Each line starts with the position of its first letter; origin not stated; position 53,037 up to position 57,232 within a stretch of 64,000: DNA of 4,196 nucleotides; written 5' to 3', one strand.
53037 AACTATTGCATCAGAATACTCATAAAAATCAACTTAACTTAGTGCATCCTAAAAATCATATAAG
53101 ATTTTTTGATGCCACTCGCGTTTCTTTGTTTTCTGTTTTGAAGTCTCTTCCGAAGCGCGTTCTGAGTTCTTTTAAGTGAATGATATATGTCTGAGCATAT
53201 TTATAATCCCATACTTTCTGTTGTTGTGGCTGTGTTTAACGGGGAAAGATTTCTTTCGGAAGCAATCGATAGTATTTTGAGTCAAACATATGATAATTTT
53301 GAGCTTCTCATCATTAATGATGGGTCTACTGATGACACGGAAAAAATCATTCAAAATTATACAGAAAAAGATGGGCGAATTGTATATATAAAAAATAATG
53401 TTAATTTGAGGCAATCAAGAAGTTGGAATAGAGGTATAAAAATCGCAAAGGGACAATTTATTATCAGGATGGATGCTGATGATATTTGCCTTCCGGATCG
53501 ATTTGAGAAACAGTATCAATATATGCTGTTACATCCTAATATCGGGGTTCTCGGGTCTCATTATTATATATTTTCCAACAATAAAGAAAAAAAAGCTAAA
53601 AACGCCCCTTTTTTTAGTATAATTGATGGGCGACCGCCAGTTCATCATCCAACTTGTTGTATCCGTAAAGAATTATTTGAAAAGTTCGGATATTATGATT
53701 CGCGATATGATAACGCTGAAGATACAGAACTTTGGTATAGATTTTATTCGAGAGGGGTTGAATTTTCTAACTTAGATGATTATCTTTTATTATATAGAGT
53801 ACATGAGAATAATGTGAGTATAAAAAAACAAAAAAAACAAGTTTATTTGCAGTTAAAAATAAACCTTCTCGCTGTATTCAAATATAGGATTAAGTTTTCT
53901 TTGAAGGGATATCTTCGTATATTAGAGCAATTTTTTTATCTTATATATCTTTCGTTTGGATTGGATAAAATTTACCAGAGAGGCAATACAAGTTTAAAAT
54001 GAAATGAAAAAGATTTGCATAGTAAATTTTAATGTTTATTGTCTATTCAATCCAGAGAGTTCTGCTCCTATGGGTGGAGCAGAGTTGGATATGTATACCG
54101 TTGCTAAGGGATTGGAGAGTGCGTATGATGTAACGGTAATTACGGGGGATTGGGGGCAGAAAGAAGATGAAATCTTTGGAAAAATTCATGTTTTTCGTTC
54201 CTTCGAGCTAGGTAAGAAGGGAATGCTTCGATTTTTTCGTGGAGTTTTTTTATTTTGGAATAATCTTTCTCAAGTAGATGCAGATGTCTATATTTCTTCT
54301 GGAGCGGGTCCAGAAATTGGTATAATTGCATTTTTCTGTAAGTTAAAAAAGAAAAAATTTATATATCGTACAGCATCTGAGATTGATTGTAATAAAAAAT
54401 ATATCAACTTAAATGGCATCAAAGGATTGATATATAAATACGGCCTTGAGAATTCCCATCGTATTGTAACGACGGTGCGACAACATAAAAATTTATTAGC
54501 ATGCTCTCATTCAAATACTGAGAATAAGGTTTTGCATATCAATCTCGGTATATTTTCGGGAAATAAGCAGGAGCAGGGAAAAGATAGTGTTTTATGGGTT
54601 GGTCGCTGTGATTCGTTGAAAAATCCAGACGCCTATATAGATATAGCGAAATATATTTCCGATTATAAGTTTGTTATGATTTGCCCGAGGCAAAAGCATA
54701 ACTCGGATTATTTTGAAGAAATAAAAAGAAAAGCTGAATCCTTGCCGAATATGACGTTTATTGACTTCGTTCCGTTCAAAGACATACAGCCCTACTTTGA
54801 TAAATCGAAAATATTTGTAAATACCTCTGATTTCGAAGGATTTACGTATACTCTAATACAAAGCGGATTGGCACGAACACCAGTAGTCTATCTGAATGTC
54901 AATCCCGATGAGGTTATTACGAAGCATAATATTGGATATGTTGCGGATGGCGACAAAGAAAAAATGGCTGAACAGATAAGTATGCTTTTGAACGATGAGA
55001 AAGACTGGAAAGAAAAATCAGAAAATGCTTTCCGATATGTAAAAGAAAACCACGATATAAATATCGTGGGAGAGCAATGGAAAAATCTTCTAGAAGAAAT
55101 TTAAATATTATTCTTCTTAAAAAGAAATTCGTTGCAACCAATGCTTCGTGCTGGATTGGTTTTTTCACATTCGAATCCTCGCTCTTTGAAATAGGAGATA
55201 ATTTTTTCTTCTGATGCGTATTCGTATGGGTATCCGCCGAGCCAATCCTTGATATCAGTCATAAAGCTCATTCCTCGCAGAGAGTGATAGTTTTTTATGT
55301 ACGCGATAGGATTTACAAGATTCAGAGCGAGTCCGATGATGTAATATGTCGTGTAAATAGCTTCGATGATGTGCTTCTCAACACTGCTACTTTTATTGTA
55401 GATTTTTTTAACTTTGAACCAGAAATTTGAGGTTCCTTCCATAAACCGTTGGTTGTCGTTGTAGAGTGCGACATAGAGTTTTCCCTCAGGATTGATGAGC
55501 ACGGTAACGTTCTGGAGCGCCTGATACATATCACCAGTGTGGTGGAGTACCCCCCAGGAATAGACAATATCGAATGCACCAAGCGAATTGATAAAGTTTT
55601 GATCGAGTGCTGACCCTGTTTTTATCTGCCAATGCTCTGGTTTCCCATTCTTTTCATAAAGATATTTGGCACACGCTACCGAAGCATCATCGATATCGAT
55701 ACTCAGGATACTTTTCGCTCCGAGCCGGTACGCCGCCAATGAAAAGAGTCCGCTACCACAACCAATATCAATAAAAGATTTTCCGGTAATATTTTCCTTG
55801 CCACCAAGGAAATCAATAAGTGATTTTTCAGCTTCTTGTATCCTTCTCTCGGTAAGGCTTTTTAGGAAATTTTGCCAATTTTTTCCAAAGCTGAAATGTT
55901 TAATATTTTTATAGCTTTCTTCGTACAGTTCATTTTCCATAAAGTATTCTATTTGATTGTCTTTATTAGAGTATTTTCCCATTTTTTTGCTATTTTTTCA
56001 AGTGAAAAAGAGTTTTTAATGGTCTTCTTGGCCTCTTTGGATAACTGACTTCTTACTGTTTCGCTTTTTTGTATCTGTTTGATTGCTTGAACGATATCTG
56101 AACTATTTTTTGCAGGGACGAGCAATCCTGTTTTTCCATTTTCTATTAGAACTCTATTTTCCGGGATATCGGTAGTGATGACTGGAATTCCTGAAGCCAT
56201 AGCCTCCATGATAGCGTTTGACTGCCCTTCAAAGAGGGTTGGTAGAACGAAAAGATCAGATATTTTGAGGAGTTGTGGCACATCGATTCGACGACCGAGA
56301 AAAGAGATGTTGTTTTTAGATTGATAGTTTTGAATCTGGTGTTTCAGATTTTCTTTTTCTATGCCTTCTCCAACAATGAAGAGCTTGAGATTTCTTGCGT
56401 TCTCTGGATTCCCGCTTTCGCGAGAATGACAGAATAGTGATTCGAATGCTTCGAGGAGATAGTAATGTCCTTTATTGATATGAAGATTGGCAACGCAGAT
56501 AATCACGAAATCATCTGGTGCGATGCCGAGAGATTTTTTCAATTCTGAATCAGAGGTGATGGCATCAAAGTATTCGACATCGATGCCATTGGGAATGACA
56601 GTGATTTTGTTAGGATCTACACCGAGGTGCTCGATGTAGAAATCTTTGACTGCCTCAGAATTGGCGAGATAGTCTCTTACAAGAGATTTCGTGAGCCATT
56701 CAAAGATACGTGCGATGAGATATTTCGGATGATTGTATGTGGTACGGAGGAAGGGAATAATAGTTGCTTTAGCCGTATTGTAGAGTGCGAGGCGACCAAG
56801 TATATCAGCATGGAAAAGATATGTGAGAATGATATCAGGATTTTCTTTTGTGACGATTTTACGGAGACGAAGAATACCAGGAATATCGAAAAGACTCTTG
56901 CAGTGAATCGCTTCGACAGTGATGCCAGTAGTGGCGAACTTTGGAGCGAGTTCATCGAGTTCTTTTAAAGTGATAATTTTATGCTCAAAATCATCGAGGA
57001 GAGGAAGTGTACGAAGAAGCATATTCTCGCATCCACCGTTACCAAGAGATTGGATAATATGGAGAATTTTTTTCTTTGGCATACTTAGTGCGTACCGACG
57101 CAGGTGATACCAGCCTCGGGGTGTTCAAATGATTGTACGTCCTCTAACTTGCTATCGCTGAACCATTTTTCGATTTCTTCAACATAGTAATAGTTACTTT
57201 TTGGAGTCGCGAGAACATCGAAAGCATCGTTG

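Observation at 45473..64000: Glycan biosynthesis cluster unusually rich in methyltransferases, with an AsnB-like amidotransferase and a fused nucleotidyltransferase-kinase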

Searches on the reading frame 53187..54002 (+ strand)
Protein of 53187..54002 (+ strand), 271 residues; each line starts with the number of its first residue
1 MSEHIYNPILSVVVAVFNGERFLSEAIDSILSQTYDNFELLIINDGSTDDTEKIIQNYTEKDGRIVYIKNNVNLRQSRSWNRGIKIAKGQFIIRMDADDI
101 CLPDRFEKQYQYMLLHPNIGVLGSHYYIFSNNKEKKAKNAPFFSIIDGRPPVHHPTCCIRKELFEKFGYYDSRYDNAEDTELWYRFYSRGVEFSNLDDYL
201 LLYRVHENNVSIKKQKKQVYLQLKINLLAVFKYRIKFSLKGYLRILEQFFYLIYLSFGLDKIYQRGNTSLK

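Call 5: search_protein_families(library=pfam, proteins=[window:53187-54002:+], max_evalue=0.001)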
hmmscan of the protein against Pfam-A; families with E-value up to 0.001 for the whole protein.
window:53187-54002:+ (271 aa): 4 families
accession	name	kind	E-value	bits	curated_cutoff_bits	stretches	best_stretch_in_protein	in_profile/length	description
PF00535.33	Glycos_transf_2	-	1.6e-38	132.7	23.3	1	11-147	1-142/168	Glycosyl transferase family 2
PF10111.15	Glyco_tranf_2_2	-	3.3e-17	63.3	27.3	1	11-111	1-104/276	Glycosyltransferase like family 2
PF13641.12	Glyco_tranf_2_3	-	2.9e-14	54.1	27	1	10-192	3-200/230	Glycosyltransferase like family 2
PF13632.12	Glyco_trans_2_3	-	0.0003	21.1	27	0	92-241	2-167/198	Glycosyl transferase family group 2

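Call 9: search_protein_families(library=ncbifam, proteins=[window:53187-54002:+], max_evalue=0.001)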
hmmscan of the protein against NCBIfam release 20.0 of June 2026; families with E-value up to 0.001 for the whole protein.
window:53187-54002:+ (271 aa): 21 families
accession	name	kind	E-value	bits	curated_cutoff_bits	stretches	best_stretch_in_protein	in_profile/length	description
NF053739.1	GlytfEpsEBac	equivalog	1.7e-42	145.2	450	1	8-248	1-244/265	glycosyltransferase EpsE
NF047683.1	TeichurnBiosyTuaG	equivalog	9.4e-27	94.2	400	1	7-233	5-236/252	teichuronic acid biosynthesis protein TuaG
NF007482.0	PRK10073.1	equivalog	2.3e-23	82.7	423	1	8-109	6-106/334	glycosyltransferase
TIGR03937.1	PgaC_IcaA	equivalog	4.5e-19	68.7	422.3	1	7-113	44-150/407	poly-beta-1,6-N-acetyl-D-glucosamine synthase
NF050050.1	ProtGlycPglI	equivalog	2.3e-17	63.3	500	1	8-105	2-100/306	GalNAc(5)-diNAcBac-PP-undecaprenol beta-1,3-glucosyltransferase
NF041875.1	EPS_EpsD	equivalog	6.2e-17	62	370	1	10-123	1-114/325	exopolysaccharide biosynthesis glycosyltransferase EpsD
NF041394.1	GtaseAglG_Halo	equivalog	6.6e-15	55.2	440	1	10-108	3-102/304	glucosyl-dolichyl phosphate glucuronosyltransferase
TIGR04017.1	WcaA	equivalog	1.3e-14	54.5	495.75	1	6-107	3-104/279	colanic acid biosynthesis glycosyltransferase WcaA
NF038302.1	EPS_HpsE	equivalog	1.4e-14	53.8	300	1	10-127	3-125/307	hormogonium polysaccharide biosynthesis glycosyltransferase HpsE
NF007453.0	PRK10018.1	equivalog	3.2e-14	53.3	382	1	7-107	5-105/280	colanic acid biosynthesis glycosyltransferase WcaA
TIGR04283.1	glyco_like_mftF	equivalog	2.2e-11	43.8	182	1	10-190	1-173/221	TIGR04283 family arsenosugar biosynthesis glycosyltransferase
NF047588.1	GlcsyltransPgfSStrep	equivalog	7.1e-11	41.9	500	1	10-99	3-96/308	glycosyltransferase PgfS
NF038299.1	EPS_HpsN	equivalog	1.1e-10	41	425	1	8-125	1-118/317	hormogonium polysaccharide biosynthesis glycosyltransferase HpsN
TIGR03111.1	glyc2_xrt_Gpos1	hypoth_equivalog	7.2e-10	38.2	363.95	1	7-108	48-151/439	TIGR03111 family XrtG-associated glycosyltransferase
NF007986.1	PRK10714.1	equivalog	2e-08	33.6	529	1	10-103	8-105/316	undecaprenyl-phosphate 4-deoxy-4-formamido-L-arabinose transferase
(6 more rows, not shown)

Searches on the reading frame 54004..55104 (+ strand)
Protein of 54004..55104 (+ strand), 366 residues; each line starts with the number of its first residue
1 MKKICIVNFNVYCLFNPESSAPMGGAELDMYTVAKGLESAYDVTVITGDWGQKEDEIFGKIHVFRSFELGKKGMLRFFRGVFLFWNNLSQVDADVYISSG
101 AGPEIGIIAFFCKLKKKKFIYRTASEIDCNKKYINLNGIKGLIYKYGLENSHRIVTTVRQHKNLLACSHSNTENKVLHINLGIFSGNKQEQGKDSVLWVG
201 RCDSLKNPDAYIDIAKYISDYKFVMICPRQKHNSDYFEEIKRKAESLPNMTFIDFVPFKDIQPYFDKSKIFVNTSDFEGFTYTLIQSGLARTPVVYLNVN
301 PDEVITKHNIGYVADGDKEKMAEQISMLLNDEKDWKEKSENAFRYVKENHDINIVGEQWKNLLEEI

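Call 5: search_protein_families(library=pfam, proteins=[window:54004-55104:+], max_evalue=0.001)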
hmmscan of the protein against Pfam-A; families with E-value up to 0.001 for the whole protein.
window:54004-55104:+ (366 aa): 3 families
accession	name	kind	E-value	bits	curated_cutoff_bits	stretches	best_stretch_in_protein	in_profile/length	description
PF13692.12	Glyco_trans_1_4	-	1.1e-15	58.5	27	1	195-331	3-142/142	Glycosyl transferases group 1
PF00534.26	Glycos_transf_1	-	4.4e-15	56.1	26.4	1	189-342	11-169/172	Glycosyl transferases group 1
PF13439.12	Glyco_transf_4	-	0.00038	21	28.5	1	23-104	1-84/170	Glycosyltransferase Family 4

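Call 9: search_protein_families(library=ncbifam, proteins=[window:54004-55104:+], max_evalue=0.001)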
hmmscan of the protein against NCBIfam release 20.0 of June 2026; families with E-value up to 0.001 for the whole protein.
window:54004-55104:+ (366 aa): 12 families
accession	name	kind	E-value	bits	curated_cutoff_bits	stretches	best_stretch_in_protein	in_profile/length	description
NF050056.1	ProtGlycPglH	equivalog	3.6e-13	49.3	600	1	24-366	13-353/354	GalNAc-alpha-(1->4)-GalNAc-alpha-(1->3)-diNAcBac-PP-undecaprenol alpha-1,4-N-acetyl-D-galactosaminyltransferase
NF047880.1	glyco_SdgA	exception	1.6e-11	43.5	800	1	239-363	363-487/488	serine-aspartate repeat adhesin O-glycosyltransferase SdgA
NF038295.1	EPS_HpsP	equivalog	5.4e-09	35.5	550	1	189-360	203-381/388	hormogonium polysaccharide biosynthesis glycosyltransferase HpsP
NF038229.1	Glyco4_Geo_Pelo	equivalog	7.4e-09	35.1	400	1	234-366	204-336/338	GPMC system family 4 glycosyltransferase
NF046085.1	XrtY_assoc_Gly1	equivalog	5e-08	32.2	400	1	164-366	190-384/387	XrtY-associated glycosyltransferase XYAG1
TIGR03999.1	thiol_BshA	equivalog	3.7e-07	29.4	273.7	1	258-364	263-371/375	N-acetyl-alpha-D-glucosaminyl L-malate synthase BshA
NF050063.1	ProtGlycPglJ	equivalog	4.9e-06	26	500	1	192-355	193-356/363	N-acetylgalactosamine-N,N'-diacetylbacillosaminyl-diphospho-undecaprenol 4-alpha-N-acetylgalactosaminyltransferase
TIGR02149.1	glgA_Coryne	subfamily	7.2e-05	22.1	302.4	1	190-364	201-388/391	glycogen synthase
TIGR04348.1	TIGR04348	equivalog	0.00017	20.8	300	1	188-333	132-279/310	selenoneine biosynthesis selenosugar synthase SenB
TIGR02472.1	sucr_P_syn_N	equivalog_domain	0.00027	19.9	576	1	268-349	341-424/439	sucrose-phosphate synthase, putative, glycosyltransferase domain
TIGR03088.1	stp2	hypoth_equivalog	0.00029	20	409.05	1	259-364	264-371/374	TIGR03088 family PEP-CTERM/XrtA system glycosyltransferase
NF053513.1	Gtran_IagA_BgsA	equivalog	0.00061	18.9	460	1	190-364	158-329/333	LTA glycolipid anchor biosynthesis glycosyltransferase, IagA/BgsA family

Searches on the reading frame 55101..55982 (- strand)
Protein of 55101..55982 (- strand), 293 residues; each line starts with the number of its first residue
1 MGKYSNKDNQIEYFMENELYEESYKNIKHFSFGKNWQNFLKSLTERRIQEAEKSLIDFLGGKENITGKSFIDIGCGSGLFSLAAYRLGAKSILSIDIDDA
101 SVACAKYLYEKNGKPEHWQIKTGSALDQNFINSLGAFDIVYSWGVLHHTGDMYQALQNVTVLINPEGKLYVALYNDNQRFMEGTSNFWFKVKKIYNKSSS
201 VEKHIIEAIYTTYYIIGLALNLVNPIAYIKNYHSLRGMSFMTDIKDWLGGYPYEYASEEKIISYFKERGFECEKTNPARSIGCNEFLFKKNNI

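Call 8: search_protein_families(library=pfam, proteins=[window:55101-55982:-], max_evalue=0.01)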
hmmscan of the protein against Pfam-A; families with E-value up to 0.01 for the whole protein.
window:55101-55982:- (293 aa): 11 families
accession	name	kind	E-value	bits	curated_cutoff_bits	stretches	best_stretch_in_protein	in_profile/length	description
PF08241.18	Methyltransf_11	-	1.8e-13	51.3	21.2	1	71-171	1-95/95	Methyltransferase domain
PF13489.12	Methyltransf_23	-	1.9e-13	50.9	27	1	48-178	5-123/164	Methyltransferase domain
PF06325.19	PrmA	-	7.7e-13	49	22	1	66-142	161-232/296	Ribosomal protein L11 methyltransferase (PrmA)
PF08242.18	Methyltransf_12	-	9.6e-13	49.1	30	1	71-169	1-98/98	Methyltransferase domain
PF13847.12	Methyltransf_31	-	7.4e-12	45.6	27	1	67-181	4-119/145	Methyltransferase domain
PF13649.12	Methyltransf_25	-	2.5e-11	44.5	27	1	71-167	2-97/97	Methyltransferase domain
PF08003.17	Methyltransf_9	-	7.5e-07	28.9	23.8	1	64-170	113-216/315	Protein of unknown function (DUF1698)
PF05175.20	MTS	-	4.8e-05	23.5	23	1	62-128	30-93/170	Methyltransferase small domain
PF02353.26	CMAS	-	0.00066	19.5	27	1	12-171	13-164/273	Mycolic acid cyclopropane synthetase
PF01209.24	Ubie_methyltran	-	0.0013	18.5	20.1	1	65-172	46-152/233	ubiE/COQ5 methyltransferase family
PF03602.21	Cons_hypoth95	-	0.0038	17.4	24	1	62-196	39-174/182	Conserved hypothetical protein 95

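Call 10: search_protein_families(library=ncbifam, proteins=[window:55101-55982:-], max_evalue=0.001)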
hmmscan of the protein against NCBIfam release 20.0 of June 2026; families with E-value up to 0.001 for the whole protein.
window:55101-55982:- (293 aa): 22 families
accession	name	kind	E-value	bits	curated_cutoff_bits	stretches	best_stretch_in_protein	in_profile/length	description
TIGR01983.1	UbiG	equivalog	8.1e-14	51.5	102.95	1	52-178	45-158/228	bifunctional 2-polyprenyl-6-hydroxyphenol methylase/3-demethylubiquinol 3-O-methyltransferase UbiG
TIGR04290.1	meth_Rta_06860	hypoth_equivalog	1.6e-11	44.1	300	1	63-211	46-190/226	TIGR04290 family methyltransferase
TIGR00406.1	prmA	equivalog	1.7e-10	40.8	183.15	1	66-128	159-220/288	50S ribosomal protein L11 methyltransferase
TIGR00452.1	TIGR00452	equivalog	1.1e-09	37.6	275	1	64-170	115-218/316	tRNA 5-methoxyuridine(34)/uridine 5-oxyacetic acid(34) synthase CmoB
NF011650.0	PRK15068.1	equivalog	1.4e-09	37.3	209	1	63-171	119-225/324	tRNA 5-methoxyuridine(34)/uridine 5-oxyacetic acid(34) synthase CmoB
TIGR02072.1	BioC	equivalog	2.7e-09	37.2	184.95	1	49-173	17-134/244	malonyl-ACP O-methyltransferase BioC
NF001785.0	PRK00517.2-2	equivalog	1.7e-08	34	188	1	63-139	142-214/282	50S ribosomal protein L11 methyltransferase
NF011529.0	PRK14968.1-3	equivalog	2.6e-08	33.5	162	1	66-114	34-81/198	putative methyltransferase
TIGR02021.1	BchM-ChlM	equivalog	5.8e-08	32.4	158.9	1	51-165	40-149/218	magnesium protoporphyrin IX methyltransferase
NF047649.1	MTase_UXPK_star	exception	9.3e-08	31.4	460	1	66-172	77-182/283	methyltransferase/UXPK-star double selenoprotein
NF001790.0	PRK00517.3-3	equivalog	1.8e-07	30.8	269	1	63-140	119-195/262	50S ribosomal protein L11 methyltransferase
NF043040.1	corrin_prot_MT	hypoth_equivalog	4.1e-07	29.6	180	1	40-172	19-148/216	corrinoid protein-associated methyltransferase CpaM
NF041537.1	ArsM_AhpD_UU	exception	5.8e-07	28.6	510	1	66-172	76-181/345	arsenite methyltransferase/AhpD domain selenoprotein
NF001784.0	PRK00517.2-1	equivalog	7.8e-07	28.9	244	1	69-141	154-226/290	50S ribosomal protein L11 methyltransferase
NF001786.0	PRK00517.2-4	equivalog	2.3e-06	26.9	327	1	56-128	134-203/277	50S ribosomal protein L11 methyltransferase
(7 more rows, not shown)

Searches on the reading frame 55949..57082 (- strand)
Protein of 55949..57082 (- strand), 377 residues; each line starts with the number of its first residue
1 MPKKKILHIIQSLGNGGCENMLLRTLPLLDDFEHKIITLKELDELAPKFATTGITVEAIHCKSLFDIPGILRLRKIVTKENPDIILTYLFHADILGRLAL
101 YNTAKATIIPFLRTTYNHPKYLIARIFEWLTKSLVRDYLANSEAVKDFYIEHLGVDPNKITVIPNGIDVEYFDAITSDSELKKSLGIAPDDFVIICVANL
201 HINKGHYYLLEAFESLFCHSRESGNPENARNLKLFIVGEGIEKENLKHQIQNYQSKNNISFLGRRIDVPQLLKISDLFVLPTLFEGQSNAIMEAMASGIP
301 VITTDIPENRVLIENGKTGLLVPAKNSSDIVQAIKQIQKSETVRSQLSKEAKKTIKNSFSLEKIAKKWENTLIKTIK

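Call 8: search_protein_families(library=pfam, proteins=[window:55949-57082:-], max_evalue=0.01)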
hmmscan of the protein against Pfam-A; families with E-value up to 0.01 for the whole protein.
window:55949-57082:- (377 aa): 5 families
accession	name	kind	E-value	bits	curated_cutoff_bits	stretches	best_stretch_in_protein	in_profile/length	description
PF00534.26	Glycos_transf_1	-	1.4e-37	129.3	26.4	1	179-353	3-171/172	Glycosyl transferases group 1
PF13692.12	Glyco_trans_1_4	-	8.1e-33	114.1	27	1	192-337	2-139/142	Glycosyl transferases group 1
PF13439.12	Glyco_transf_4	-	3.2e-17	63.5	28.5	1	33-170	21-169/170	Glycosyltransferase Family 4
PF13579.12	Glyco_trans_4_4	-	1.4e-07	32.4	29.7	1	64-166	54-158/158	Glycosyl transferase 4-like domain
PF13524.12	Glyco_trans_1_2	-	6.3e-05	23.4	25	1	284-369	60-143/144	Glycosyl transferase-like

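Call 10: search_protein_families(library=ncbifam, proteins=[window:55949-57082:-], max_evalue=0.001)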
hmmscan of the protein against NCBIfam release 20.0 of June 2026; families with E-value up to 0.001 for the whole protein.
window:55949-57082:- (377 aa): 37 families (the best 25 are shown)
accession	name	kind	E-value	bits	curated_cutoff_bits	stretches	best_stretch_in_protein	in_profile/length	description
TIGR03088.1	stp2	hypoth_equivalog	6.9e-58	196.5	409.05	1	4-370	2-368/374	TIGR03088 family PEP-CTERM/XrtA system glycosyltransferase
TIGR03999.1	thiol_BshA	equivalog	6.2e-30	104.4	273.7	1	141-372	151-370/375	N-acetyl-alpha-D-glucosaminyl L-malate synthase BshA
NF041876.1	EPS_EpsE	equivalog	8.2e-30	104.3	400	1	156-366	184-387/389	exopolysaccharide biosynthesis GT4 family glycosyltransferase EpsE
NF038229.1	Glyco4_Geo_Pelo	equivalog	1.3e-23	83.6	400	1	72-370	46-331/338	GPMC system family 4 glycosyltransferase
TIGR04157.1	glyco_rSAM_CFB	subfamily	4.4e-23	81.9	400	1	142-369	177-403/406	TIGR04157 family glycosyltransferase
NF050063.1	ProtGlycPglJ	equivalog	5.6e-23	81.7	500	1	4-367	2-358/363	N-acetylgalactosamine-N,N'-diacetylbacillosaminyl-diphospho-undecaprenol 4-alpha-N-acetylgalactosaminyltransferase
TIGR04063.1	stp3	hypoth_equivalog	5.6e-23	81.5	442.05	1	152-363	174-383/397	TIGR04063 family PEP-CTERM/XrtA system glycosyltransferase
NF047684.1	TeichurnBiosyTuaC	equivalog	2.2e-21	76.2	550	1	159-372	186-386/391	teichuronic acid biosynthesis protein TuaC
NF049988.1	MGlcDAGSynMgs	equivalog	2.7e-21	76.4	400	1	158-371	176-383/398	alpha-monoglucosyldiacylglycerol synthase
TIGR03449.1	mycothiol_MshA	equivalog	7.5e-19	67.9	462.5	1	140-369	170-397/406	D-inositol-3-phosphate glycosyltransferase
NF050056.1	ProtGlycPglH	equivalog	8.4e-19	67.8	600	1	5-374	2-351/354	GalNAc-alpha-(1->4)-GalNAc-alpha-(1->3)-diNAcBac-PP-undecaprenol alpha-1,4-N-acetyl-D-galactosaminyltransferase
NF047880.1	glyco_SdgA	exception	1e-17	63.9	800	1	229-371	344-486/488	serine-aspartate repeat adhesin O-glycosyltransferase SdgA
TIGR04047.1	MSMEG_0565_glyc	hypoth_equivalog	2.8e-17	62.9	259.85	1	95-366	96-365/373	MSMEG_0565 family glycosyltransferase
NF007640.0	PRK10307.1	subfamily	1.2e-16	60.7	276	1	152-374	188-406/411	WcaI family glycosyltransferase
NF012028.0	PRK15484.1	subfamily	2.3e-16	59.9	618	1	141-372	146-375/380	lipopolysaccharide N-acetylglucosaminyltransferase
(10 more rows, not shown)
